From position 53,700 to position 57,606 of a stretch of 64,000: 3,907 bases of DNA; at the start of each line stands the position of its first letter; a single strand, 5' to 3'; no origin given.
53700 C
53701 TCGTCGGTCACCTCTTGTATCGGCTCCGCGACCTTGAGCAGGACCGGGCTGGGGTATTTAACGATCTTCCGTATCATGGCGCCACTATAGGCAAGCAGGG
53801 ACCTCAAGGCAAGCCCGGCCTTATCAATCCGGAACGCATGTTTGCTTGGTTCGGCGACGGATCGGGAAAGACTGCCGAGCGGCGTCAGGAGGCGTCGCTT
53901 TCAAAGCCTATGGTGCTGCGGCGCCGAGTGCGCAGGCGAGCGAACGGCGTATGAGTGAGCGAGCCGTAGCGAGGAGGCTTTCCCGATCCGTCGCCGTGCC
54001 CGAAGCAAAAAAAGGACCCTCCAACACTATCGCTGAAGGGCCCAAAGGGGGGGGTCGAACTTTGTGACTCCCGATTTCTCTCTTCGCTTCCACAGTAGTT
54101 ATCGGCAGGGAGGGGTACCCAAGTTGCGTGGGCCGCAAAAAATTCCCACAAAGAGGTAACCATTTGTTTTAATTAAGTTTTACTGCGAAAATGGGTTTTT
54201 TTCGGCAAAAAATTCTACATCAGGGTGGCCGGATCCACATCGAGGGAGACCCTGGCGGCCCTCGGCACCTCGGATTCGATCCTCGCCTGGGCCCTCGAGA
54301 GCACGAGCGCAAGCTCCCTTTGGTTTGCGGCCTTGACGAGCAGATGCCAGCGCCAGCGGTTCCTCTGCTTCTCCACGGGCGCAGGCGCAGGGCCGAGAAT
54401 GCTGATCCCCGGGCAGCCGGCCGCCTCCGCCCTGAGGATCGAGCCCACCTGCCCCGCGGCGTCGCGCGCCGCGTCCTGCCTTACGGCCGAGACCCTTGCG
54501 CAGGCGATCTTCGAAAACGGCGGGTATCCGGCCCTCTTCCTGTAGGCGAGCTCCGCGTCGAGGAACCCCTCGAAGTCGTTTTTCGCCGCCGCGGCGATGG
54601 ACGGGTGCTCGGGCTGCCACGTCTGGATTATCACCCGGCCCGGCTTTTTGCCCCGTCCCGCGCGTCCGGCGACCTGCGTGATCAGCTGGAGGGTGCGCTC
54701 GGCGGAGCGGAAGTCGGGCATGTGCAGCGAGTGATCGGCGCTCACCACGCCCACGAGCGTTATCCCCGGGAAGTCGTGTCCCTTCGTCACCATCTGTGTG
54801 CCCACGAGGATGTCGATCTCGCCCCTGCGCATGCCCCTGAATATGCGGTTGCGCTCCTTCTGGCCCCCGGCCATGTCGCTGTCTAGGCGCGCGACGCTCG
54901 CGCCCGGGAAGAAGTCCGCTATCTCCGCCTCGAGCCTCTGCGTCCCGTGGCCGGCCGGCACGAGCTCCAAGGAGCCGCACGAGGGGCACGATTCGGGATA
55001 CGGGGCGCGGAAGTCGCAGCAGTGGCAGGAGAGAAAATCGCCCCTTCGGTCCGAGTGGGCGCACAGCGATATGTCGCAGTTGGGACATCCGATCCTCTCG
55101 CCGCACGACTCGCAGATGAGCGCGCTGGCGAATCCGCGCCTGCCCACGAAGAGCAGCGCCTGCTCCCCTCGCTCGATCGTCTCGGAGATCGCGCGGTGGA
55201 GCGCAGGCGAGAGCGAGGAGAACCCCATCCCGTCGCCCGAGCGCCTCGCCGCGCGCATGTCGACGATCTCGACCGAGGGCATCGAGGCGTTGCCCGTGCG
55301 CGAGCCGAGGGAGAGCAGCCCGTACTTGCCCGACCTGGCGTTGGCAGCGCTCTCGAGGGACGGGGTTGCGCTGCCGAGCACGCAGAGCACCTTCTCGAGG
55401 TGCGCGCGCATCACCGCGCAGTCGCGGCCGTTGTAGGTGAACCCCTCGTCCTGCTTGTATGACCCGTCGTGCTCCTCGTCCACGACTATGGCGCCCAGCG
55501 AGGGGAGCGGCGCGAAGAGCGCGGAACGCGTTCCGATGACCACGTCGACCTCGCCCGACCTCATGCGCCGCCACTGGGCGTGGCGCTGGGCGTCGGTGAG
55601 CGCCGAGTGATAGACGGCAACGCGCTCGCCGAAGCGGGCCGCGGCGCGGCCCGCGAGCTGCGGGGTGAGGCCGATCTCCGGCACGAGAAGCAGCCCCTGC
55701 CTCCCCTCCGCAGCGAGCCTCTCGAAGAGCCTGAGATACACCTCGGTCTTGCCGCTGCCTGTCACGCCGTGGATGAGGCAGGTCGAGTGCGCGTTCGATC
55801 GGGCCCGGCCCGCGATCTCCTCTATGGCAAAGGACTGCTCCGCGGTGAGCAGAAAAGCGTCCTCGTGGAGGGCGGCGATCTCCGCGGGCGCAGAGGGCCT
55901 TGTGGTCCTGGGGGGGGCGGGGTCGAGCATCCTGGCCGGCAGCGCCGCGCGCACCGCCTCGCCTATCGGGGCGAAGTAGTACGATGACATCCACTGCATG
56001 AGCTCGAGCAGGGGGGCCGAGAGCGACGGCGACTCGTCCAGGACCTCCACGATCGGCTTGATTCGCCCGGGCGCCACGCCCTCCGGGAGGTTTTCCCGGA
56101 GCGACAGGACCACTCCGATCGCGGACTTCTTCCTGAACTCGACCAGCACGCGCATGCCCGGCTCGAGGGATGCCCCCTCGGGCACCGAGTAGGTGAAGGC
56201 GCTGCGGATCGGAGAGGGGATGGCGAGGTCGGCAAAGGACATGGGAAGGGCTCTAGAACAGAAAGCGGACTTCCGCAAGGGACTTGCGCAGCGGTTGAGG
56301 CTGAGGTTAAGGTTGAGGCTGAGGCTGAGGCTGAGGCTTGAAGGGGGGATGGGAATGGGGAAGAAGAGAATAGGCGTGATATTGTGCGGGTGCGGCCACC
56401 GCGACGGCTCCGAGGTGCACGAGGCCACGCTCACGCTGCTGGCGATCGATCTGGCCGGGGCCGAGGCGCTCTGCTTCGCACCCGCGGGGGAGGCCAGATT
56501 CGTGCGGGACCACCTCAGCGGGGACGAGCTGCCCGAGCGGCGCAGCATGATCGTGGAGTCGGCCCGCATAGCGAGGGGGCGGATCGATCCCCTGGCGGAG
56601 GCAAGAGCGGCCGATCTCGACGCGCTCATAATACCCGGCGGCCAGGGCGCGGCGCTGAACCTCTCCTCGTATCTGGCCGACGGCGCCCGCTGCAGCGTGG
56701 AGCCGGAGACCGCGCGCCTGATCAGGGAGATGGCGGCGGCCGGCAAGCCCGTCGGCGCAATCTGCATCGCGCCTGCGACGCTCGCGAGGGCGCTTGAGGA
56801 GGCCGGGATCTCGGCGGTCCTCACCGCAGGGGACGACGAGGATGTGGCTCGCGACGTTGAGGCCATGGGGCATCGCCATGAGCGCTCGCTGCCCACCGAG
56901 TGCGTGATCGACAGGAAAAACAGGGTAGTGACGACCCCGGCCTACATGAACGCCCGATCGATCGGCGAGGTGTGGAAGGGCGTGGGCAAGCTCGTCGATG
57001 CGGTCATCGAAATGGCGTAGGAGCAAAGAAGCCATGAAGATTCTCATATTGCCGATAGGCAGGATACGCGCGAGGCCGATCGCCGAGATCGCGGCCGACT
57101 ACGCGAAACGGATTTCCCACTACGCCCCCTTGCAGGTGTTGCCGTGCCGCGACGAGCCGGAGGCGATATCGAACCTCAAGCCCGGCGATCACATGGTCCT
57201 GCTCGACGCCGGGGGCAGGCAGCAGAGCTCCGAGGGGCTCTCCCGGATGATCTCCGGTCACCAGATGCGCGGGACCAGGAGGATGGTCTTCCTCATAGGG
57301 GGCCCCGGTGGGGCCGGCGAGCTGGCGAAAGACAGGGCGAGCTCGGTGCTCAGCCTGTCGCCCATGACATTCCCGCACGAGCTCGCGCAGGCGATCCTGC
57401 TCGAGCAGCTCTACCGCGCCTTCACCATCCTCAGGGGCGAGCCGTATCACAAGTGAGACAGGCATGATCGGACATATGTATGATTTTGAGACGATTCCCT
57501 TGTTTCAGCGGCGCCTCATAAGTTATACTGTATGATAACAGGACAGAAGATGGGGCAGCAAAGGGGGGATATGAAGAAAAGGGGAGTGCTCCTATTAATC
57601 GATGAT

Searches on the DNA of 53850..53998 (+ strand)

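Call 102: search_dna_similar(query=window:53850-53998:+, collection=ecoli_genomes, mode=distant, max_evalue=0.001, max_rows=5)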
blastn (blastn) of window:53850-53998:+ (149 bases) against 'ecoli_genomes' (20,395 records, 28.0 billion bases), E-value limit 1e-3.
No match.

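Call 103: search_dna_similar(query=window:53850-53998:+, collection=plasmids, mode=distant, max_evalue=0.001, max_rows=5)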
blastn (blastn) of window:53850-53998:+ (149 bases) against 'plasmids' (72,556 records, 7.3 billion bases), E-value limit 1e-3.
No match.

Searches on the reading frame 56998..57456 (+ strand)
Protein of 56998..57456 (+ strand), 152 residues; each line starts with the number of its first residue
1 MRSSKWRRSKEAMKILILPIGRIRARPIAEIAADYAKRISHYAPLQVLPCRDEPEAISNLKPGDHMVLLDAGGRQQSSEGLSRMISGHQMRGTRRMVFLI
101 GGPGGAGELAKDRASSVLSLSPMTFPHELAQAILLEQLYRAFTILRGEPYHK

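Call 77: search_protein_families(library=pfam, proteins=[window:56998-57456:+], max_evalue=0.00001)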
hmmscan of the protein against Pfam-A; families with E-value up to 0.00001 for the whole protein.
window:56998-57456:+ (152 aa): 1 family
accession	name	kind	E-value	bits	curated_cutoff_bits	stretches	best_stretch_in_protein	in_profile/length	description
PF02590.22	SPOUT_MTase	-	2e-39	135.5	27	1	13-151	1-154/154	Predicted SPOUT methyltransferase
